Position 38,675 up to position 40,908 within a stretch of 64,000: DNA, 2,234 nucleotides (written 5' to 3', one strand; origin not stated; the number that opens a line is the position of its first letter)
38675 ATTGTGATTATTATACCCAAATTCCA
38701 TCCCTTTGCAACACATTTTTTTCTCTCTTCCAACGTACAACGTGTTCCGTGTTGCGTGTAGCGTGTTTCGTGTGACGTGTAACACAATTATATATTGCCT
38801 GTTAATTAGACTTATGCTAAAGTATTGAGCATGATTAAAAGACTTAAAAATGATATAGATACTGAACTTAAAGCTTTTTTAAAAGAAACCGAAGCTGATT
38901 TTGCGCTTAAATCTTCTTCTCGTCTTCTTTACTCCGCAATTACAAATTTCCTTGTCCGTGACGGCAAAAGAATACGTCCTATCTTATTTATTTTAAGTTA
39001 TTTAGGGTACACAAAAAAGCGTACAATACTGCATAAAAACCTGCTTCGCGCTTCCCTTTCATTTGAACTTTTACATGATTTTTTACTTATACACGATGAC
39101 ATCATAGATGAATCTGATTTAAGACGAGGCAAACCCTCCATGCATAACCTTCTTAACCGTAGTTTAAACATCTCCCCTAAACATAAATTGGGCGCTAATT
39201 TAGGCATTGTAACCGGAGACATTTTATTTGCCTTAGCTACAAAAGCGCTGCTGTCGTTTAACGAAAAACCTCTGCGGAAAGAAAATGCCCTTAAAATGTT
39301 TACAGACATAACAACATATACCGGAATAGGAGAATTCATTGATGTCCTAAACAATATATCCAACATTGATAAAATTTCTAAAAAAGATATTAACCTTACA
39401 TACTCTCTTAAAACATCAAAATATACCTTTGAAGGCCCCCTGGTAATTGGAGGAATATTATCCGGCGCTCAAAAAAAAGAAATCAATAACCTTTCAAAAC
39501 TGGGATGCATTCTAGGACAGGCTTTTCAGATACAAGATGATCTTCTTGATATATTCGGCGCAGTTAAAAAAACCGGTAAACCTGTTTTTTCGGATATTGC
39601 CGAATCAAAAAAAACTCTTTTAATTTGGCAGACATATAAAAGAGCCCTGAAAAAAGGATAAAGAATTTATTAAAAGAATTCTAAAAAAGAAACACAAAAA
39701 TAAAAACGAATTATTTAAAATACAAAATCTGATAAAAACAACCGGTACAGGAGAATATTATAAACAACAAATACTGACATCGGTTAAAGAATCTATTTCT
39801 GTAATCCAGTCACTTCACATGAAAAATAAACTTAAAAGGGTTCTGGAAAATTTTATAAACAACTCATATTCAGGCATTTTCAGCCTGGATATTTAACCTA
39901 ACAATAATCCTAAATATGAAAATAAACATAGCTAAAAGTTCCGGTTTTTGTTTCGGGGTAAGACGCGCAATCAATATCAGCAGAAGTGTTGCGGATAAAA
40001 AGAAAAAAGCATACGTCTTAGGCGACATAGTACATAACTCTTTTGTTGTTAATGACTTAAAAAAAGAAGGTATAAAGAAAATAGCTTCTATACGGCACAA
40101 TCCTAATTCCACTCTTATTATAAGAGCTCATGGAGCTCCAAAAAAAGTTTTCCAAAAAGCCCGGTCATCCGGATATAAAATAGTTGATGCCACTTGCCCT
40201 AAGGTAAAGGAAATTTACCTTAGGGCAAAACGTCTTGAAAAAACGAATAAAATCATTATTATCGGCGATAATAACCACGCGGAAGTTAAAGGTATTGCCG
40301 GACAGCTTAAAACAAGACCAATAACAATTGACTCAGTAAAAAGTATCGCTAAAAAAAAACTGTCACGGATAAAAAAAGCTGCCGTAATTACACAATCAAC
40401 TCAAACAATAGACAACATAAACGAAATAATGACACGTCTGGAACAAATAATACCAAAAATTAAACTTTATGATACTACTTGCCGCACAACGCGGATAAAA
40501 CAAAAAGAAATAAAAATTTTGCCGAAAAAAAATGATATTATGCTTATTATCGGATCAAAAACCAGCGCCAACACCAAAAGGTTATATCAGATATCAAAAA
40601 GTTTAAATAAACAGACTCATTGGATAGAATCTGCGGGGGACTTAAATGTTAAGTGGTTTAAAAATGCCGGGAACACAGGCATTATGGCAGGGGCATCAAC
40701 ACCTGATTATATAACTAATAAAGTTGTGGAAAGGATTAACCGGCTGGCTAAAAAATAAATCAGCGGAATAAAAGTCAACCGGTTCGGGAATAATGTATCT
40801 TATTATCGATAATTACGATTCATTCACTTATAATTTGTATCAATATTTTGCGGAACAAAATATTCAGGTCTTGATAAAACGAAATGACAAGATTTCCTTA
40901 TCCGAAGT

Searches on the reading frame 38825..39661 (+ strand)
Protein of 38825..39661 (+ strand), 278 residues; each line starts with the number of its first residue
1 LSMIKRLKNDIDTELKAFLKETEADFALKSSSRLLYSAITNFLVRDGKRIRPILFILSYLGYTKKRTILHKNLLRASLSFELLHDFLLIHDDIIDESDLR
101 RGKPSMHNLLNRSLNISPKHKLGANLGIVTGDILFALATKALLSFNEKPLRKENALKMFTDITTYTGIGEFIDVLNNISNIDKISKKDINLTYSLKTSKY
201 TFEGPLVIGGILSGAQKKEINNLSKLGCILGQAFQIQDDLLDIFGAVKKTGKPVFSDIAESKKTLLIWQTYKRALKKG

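Call 36: search_protein_families(library=pfam, proteins=[window:38825-39661:+], max_evalue=0.00001)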
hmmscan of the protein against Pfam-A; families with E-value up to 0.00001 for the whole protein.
window:38825-39661:+ (278 aa): 1 family
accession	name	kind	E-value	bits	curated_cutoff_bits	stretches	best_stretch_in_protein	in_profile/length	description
PF00348.22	polyprenyl_synt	-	1.9e-49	168.6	27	1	34-274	3-222/251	Polyprenyl synthetase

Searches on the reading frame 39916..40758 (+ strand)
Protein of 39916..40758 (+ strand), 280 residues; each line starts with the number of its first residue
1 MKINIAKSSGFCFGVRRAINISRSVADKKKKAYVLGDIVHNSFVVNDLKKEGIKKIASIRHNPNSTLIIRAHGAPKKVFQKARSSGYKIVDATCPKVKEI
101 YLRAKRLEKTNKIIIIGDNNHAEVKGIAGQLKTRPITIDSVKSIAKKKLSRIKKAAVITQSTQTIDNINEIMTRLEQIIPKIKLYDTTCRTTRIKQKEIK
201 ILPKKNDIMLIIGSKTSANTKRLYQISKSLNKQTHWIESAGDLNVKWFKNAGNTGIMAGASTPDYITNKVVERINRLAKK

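Call 36: search_protein_families(library=pfam, proteins=[window:39916-40758:+], max_evalue=0.00001)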
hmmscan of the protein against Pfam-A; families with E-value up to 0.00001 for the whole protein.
window:39916-40758:+ (280 aa): 1 family
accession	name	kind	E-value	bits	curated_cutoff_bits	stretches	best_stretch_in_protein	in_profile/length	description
PF02401.23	LYTB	-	4e-81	272.7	24.5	1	3-274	1-266/267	LytB protein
